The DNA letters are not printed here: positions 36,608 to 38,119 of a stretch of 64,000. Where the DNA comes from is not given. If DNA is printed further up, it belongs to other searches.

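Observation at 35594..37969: AT-rich three-gene orphan operon (403, 96 and 244 aa) with no recognisable domains, embedded among TA modules: a candidate novel defence or accessory system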

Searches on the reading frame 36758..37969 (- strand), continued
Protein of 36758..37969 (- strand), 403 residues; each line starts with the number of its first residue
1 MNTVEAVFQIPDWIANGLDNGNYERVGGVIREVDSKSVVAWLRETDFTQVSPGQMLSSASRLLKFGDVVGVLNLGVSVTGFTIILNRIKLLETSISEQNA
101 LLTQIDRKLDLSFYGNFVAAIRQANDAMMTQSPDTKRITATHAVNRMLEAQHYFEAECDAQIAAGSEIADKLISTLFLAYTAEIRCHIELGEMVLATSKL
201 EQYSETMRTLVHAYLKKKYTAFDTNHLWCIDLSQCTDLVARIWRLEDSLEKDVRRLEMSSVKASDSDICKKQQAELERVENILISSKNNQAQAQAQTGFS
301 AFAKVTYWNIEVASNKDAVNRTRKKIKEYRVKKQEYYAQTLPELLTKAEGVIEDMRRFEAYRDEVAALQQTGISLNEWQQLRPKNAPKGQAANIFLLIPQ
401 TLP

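Call 49: search_protein_families(library=pfam, alignment_id=A3, max_evalue=0.0001)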
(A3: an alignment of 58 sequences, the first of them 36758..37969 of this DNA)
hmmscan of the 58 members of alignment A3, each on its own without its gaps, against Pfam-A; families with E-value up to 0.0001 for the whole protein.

A. member 1, window:36758-37969:- (403 aa): 0 families

B. families by the number of members that match (of 58 scanned): 90 families (the first 25 are shown)
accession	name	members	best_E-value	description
PF00326.27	Peptidase_S9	2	1.1e-53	Prolyl oligopeptidase family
PF00535.33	Glycos_transf_2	2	1.1e-28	Glycosyl transferase family 2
PF00482.28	T2SSF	2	4e-19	Type II secretion system (T2SS), protein F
PF13641.12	Glyco_tranf_2_3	2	3.9e-16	Glycosyltransferase like family 2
PF12146.15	Hydrolase_4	2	3.1e-12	Serine aminopeptidase, S33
PF03710.21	GlnE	1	1.1e-86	Glutamate-ammonia ligase adenylyltransferase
PF20903.3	SPL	1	6.3e-84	Spore photoproduct lyase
PF00144.29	Beta-lactamase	1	2.7e-80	Beta-lactamase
PF03739.19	LptF_LptG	1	9.9e-68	Lipopolysaccharide export system permease LptF/LptG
PF12891.13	Glyco_hydro_44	1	4.4e-59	Glycoside hydrolase family 44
PF00082.27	Peptidase_S8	1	5.1e-44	Subtilase family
PF00263.26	Secretin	1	1.9e-43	Bacterial type II and III secretion system protein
PF08335.16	GlnD_UR_UTase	1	1.7e-38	GlnD PII-uridylyltransferase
PF13487.12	HD_5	1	6.9e-38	HD domain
PF00795.27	CN_hydrolase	1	9.8e-32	Carbon-nitrogen hydrolase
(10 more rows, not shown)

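Call 53: search_protein_families(library=padloc, alignment_id=A4, max_evalue=0.00001)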
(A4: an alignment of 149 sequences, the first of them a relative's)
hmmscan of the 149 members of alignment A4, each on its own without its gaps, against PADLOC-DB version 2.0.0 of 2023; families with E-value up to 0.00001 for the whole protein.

A. member 1, L073:10326-11729:- (467 aa): 0 families

B. families by the number of members that match (of 149 scanned): 147 families (the first 25 are shown)
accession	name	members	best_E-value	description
PDLC04835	PDC-S03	2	1.2e-99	-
PDLC04833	PDC-S03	2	4.8e-45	-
PDLC04832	PDC-S03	2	3.9e-21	-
PDLC02980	AriA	2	2.9e-18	-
PDLC03878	NsnB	2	5.7e-16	-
PDLC02335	AbiLi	2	3.4e-15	AbiLi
PDLC04214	HEC-02A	2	9.6e-15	-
PDLC04140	mad8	2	5.5e-14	mads_8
PDLC04175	HEC-01A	2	1.3e-09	-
PDLC04176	HEC-01A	2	1.5e-08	-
PDLC02657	DndA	1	2.7e-178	DndA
PDLC02759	SspA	1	9.7e-176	SspA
PDLC04853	PDC-S05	1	4.5e-138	-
PDLC04851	PDC-S05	1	9.5e-135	-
PDLC04852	PDC-S05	1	3e-130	-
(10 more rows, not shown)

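Call 54: find_encoding_contigs(protein=window:36758-37969:-, flank=10000, max_places=2)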
Protein window:36758-37969:- (403 aa): no gene with exactly this product is on record in the collection.

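Call 55: find_encoding_contigs(protein=P0025, flank=10000, max_places=2)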
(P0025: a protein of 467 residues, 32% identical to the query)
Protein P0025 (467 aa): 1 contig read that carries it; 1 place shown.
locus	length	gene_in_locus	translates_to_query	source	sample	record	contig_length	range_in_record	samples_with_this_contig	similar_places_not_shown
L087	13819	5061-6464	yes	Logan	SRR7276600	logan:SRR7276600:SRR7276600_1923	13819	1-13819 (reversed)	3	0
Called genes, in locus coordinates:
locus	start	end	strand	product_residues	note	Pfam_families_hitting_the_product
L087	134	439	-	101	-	PF03466:LysR_substrate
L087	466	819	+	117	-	PF05175:MTS (weak), PF13489:Methyltransf_23, PF01209:Ubie_methyltran, PF13847:Methyltransf_31, PF08241:Methyltransf_11, PF08242:Methyltransf_12, PF13649:Methyltransf_25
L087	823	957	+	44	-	-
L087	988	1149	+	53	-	-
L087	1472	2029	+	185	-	-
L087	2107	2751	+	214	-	PF11780:DUF3318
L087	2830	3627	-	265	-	PF04055:Radical_SAM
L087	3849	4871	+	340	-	PF01740:STAS, PF13466:STAS_2, PF02397:Bac_transf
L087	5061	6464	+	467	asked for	-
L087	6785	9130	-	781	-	PF05787:PhoX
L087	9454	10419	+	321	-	PF13641:Glyco_tranf_2_3, PF00535:Glycos_transf_2, PF10111:Glyco_tranf_2_2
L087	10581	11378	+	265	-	PF00318:Ribosomal_S2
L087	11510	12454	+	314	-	PF25025:EF-Ts_N (weak), PF00889:EF_TS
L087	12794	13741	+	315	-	-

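Call 56: find_encoding_contigs(protein=P0043, flank=9000, max_places=2)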
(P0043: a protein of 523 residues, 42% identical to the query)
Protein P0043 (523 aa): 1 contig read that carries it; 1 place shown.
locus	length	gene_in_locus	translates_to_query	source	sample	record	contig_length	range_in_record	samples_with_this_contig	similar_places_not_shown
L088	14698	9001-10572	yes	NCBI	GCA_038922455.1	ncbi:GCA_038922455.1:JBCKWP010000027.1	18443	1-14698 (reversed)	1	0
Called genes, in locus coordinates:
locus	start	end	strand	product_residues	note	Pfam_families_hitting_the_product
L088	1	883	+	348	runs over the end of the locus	PF02568:ThiI, PF03054:tRNA_Me_trans, PF18297:NFACT-R_2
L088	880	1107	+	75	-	PF01206:TusA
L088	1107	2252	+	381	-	PF01545:Cation_efflux, PF16916:ZT_dimer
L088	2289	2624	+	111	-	PF18765:Polbeta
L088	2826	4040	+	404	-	PF01960:ArgJ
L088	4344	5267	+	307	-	PF00293:NUDIX, PF14815:NUDIX_4, PF02581:TMP-TENI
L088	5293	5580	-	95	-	PF05016:ParE_toxin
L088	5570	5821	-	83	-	PF03693:ParD_antitoxin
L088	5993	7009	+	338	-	PF00561:Abhydrolase_1, PF12146:Hydrolase_4, PF12697:Abhydrolase_6, PF20408:Abhydrolase_11 (faint)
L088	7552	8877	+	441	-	PF00270:DEAD, PF04851:ResIII, PF00271:Helicase_C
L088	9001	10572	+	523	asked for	-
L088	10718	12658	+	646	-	PF04851:ResIII (faint), PF00270:DEAD (weak), PF06733:DEAD_2 (weak), PF13307:Helicase_C_2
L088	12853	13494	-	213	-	PF00484:Pro_CA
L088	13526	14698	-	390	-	?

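Call 58: search_protein_families(library=padloc, proteins=[P0012, P0015, P0017, P0024, P0025, P0029, P0038, P0039, P0040, P0044], max_evalue=0.1)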
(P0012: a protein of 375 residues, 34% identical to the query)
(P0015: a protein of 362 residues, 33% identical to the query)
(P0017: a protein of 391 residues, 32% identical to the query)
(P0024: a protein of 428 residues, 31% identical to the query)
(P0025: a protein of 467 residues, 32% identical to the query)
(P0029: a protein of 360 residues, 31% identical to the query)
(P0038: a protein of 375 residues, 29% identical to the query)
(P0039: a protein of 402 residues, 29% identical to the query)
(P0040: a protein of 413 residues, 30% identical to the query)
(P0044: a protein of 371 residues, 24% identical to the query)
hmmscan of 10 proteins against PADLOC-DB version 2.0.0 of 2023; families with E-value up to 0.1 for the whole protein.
P0012 (375 aa): 2 families
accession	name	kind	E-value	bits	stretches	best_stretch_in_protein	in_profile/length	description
PDLC04114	JukB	-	8.5e-06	23.4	1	59-122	92-162/323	-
PDLC03859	LmuB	-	0.00032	18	1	83-240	372-501/611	-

P0015 (362 aa): 1 family
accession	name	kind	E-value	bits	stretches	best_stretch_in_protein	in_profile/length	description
PDLC04114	JukB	-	4e-06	24.5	1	60-98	98-137/323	-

P0017 (391 aa): 1 family
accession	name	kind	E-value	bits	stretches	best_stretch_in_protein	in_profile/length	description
PDLC04114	JukB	-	2.2e-05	22.1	1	65-155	100-192/323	-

P0024 (428 aa): 2 families
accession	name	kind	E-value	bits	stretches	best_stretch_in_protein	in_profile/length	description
PDLC04114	JukB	-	1.5e-06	25.9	1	89-157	69-137/323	-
PDLC03859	LmuB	-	0.03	11.5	1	110-273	374-487/611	-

P0025 (467 aa): 1 family
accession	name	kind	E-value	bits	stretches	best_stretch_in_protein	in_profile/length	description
PDLC04114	JukB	-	7.6e-06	23.6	1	128-195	70-137/323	-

P0029 (360 aa): 1 family
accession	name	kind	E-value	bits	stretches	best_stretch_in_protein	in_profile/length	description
PDLC04114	JukB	-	3.2e-10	38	1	61-131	96-169/323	-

P0038 (375 aa): 1 family
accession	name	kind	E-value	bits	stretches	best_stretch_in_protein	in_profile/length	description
PDLC04114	JukB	-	0.00099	16.6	1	63-110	101-145/323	-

P0039 (402 aa): 0 families

P0040 (413 aa): 1 family
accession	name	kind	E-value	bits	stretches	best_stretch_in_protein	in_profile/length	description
PDLC04114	JukB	-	1.3e-06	26.1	1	77-125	89-137/323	-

P0044 (371 aa): 0 families

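Call 62: fold_search(model_id=the predicted structure, library=pdb)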
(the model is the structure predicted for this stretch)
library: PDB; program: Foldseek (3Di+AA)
matches with E <= 10: 436; with E <= 0.001: 0
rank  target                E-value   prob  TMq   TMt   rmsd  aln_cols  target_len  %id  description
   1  9jht_A                2.7e-02  0.99  0.29  0.40  10.7       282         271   14  Jumbo phage Killer B (released 2025-04-16)
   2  4tql_A                6.0e-02  0.90  0.20  0.32  22.2       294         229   11  Computationally designed three helix bundle (released 2014-10-15)
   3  9jht_B                8.3e-02  0.99  0.30  0.41  10.2       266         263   14  Jumbo phage Killer B (released 2025-04-16)
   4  7a0g_AAA              1.4e-01  0.23  0.14  0.17  23.3       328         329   11  Structure of the SmhB pore of the tripartite alpha-pore forming toxin, Smh, from Serratia marcescens. (released 2021-03-31)
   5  7a0g_EEE              1.4e-01  0.23  0.14  0.17  23.4       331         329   11  Structure of the SmhB pore of the tripartite alpha-pore forming toxin, Smh, from Serratia marcescens. (released 2021-03-31)
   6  8qag_A                1.6e-01  0.60  0.22  0.27  24.2       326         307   13  X-ray crystal structure of a de novo designed single-chain parallel coiled-coil alpha-helical barrel with 6 inner heli (released 2024-07-03)
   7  4tql_B                1.7e-01  0.72  0.20  0.31  22.1       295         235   11  Computationally designed three helix bundle (released 2014-10-15)
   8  6e9t_A                1.9e-01  0.92  0.22  0.37  32.6       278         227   14  DHF58 filament (released 2018-11-21)
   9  6h2e_P                2.0e-01  0.47  0.17  0.22  17.9       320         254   11  Structure of the soluble AhlC of the tripartite alpha-pore forming toxin, AHL, from Aeromonas hydrophila. (released 2019-07-10)
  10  8r7e_A                2.1e-01  0.18  0.12  0.07  20.5       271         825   14  MutSbeta bound to compound CHDI-00898647 in the canonical DNA-mismatch bound form (released 2024-11-27)
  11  9g3d_A                2.5e-01  0.28  0.17  0.18  28.7       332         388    9  Cryo-EM structure of SbmA in the inward-facing-narrow conformation bound to 2 sybodies (released 2025-07-23)
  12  6r1j_J                2.9e-01  0.75  0.24  0.32  18.1       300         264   10  Structure of the soluble AhlC triple head mutant of the tripartite alpha-pore forming toxin, AHL, from Aeromonas hydro (released 2019-07-10)
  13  3q0k_D                3.2e-01  0.23  0.12  0.17  21.4       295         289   12  Crystal structure of Human PACSIN 2 F-BAR (released 2012-02-15)
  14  7a0g_HHH              3.2e-01  0.16  0.14  0.17  22.8       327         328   12  Structure of the SmhB pore of the tripartite alpha-pore forming toxin, Smh, from Serratia marcescens. (released 2021-03-31)
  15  2nrj                  3.4e-01  0.15  0.14  0.16  28.9       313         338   13  Crystal Structure of Hemolysin binding component from Bacillus cereus (released 2006-11-14)
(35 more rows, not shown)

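Call 63: find_encoding_contigs(protein=P0002, flank=4000, max_places=2)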
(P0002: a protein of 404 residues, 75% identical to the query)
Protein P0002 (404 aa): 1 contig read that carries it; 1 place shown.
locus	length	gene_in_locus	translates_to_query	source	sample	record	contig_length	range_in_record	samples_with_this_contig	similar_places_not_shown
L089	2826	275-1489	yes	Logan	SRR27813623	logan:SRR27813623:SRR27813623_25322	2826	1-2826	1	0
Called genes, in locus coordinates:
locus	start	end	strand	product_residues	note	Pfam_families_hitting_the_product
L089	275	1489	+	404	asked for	-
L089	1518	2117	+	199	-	-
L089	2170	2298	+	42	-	-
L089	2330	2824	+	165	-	?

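Call 64: find_encoding_contigs(protein=P0006, flank=4000, max_places=2)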
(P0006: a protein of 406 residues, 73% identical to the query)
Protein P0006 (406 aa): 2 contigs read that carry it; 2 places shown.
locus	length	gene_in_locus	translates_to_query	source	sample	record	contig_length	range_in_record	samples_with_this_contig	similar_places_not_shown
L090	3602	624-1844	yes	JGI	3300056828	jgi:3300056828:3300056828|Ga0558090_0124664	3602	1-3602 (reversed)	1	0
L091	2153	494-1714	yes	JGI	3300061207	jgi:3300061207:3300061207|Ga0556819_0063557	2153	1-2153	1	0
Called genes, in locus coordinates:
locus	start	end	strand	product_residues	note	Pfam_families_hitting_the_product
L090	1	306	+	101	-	?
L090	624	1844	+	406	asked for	-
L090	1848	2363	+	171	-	-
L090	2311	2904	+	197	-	-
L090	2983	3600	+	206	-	?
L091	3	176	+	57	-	?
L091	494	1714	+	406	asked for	-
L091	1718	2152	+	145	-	?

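Call 65: find_encoding_contigs(protein=P0009, flank=4000, max_places=2)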
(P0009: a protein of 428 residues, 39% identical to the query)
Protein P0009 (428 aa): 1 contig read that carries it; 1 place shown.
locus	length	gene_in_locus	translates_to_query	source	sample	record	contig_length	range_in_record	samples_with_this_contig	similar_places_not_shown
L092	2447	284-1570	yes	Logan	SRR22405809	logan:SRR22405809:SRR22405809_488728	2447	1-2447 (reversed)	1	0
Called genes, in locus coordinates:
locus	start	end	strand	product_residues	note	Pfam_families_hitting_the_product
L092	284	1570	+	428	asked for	-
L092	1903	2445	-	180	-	?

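Call 67: search_protein_representatives(alignment_id=A1)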
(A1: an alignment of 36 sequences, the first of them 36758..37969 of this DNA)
Query: 36 sequences, 374 profile positions. Proteins with E-value up to 0.001 (for the whole library): 1397; up to 1e-10: 722; up to 1e-30: 233. The best 150 are listed.
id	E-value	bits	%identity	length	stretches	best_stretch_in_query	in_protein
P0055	3.1e-148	510.3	-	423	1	1-373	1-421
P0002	4.6e-148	509.7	-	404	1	1-371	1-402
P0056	2.9e-140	484.0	-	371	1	1-373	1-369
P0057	2.4e-139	481.0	-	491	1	1-373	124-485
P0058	2.7e-139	480.8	-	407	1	1-373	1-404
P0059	3.3e-131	454.2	-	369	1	1-373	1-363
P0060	5.9e-131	453.4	-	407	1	1-369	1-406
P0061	4.8e-129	447.1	-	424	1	1-373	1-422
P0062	3.4e-127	441.0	-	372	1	2-373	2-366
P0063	3.1e-125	434.6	-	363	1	1-372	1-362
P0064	4.4e-125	434.1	-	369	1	1-373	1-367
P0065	4.1e-124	430.9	-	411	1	2-356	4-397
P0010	1.3e-123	429.2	-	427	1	1-371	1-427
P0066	3.2e-122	424.7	-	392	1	1-373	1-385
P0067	8.9e-121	419.9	-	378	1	1-372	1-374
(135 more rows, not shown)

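Call 70: search_protein_families(library=padloc, alignment_id=A5, max_evalue=0.01)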
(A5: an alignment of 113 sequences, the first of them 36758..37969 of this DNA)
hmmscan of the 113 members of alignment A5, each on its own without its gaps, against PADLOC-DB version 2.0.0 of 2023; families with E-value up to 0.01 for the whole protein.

A. member 1, window:36758-37969:- (403 aa): 1 family
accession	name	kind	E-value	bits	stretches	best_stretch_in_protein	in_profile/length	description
PDLC04114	JukB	-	0.0018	15.8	0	71-105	103-137/323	-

B. families by the number of members that match (of 113 scanned): 8 families
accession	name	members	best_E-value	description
PDLC04114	JukB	63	4.8e-11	-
PDLC03859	LmuB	2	9.7e-05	-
PDLC02283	AbiEi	1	7.2e-05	AbiEi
PDLC00640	ZorA2|ZorA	1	0.00011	MotA/ExbB/TolQ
PDLC02265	AbiEi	1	0.001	AbiEi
PDLC03780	RT_UG5-nitrilase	1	0.002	DRT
PDLC01345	Csx1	1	0.0042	CAS-III; associated_signaling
PDLC03933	RmrT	1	0.0072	-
